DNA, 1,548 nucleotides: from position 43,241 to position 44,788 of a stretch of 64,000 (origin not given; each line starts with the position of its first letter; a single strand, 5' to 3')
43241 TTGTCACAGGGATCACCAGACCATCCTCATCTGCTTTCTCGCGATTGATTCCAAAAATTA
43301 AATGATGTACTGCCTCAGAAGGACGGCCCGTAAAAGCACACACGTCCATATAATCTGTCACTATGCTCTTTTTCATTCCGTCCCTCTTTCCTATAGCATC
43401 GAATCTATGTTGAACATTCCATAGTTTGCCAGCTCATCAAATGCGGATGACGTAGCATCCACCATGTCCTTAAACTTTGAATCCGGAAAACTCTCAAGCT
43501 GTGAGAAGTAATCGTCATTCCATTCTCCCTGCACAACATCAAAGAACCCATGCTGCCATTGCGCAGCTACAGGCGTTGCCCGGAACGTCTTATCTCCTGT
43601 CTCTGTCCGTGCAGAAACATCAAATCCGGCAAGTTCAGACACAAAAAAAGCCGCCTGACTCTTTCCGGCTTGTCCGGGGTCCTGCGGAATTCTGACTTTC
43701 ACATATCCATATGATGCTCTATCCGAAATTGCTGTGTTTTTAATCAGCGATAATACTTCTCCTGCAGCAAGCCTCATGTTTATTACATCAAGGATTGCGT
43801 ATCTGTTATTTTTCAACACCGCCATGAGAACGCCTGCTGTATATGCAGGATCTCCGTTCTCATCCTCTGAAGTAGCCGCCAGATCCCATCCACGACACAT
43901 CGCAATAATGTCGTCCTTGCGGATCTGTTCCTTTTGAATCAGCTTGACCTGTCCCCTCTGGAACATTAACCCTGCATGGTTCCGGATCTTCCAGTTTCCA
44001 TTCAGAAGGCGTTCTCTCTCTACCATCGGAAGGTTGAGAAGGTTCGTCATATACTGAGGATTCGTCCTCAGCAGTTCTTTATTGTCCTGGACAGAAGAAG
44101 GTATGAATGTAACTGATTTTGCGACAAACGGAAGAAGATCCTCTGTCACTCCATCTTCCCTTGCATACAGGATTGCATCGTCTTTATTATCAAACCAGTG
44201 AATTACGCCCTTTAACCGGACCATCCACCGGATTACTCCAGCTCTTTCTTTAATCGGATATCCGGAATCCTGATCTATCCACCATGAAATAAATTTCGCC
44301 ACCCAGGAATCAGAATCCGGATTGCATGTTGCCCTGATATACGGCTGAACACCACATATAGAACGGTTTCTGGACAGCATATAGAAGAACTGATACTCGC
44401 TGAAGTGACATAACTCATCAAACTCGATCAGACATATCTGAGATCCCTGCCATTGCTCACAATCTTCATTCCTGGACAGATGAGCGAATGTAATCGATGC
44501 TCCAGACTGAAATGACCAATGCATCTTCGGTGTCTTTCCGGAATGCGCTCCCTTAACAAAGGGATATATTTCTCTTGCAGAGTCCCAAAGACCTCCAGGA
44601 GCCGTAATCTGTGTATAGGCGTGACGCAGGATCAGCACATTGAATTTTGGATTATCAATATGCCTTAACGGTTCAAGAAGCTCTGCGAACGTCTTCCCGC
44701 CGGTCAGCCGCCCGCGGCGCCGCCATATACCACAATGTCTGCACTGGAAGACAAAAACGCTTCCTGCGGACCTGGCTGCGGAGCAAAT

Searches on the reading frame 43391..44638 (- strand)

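Call 65: search_protein_families(library=pfam, proteins=[window:43391-44638:-], max_evalue=0.001)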
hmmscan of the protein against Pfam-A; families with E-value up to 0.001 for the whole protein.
window:43391-44638:- (415 aa): 2 families
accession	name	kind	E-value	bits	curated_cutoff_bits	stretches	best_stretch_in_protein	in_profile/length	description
PF03237.21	Terminase_6N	-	5.5e-23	82.2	22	1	37-228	68-210/215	Terminase large subunit, T4likevirus-type, N-terminal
PF17289.8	Terminase_6C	-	4.9e-12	46.5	22.6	1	249-401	1-153/155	Terminase RNaseH-like domain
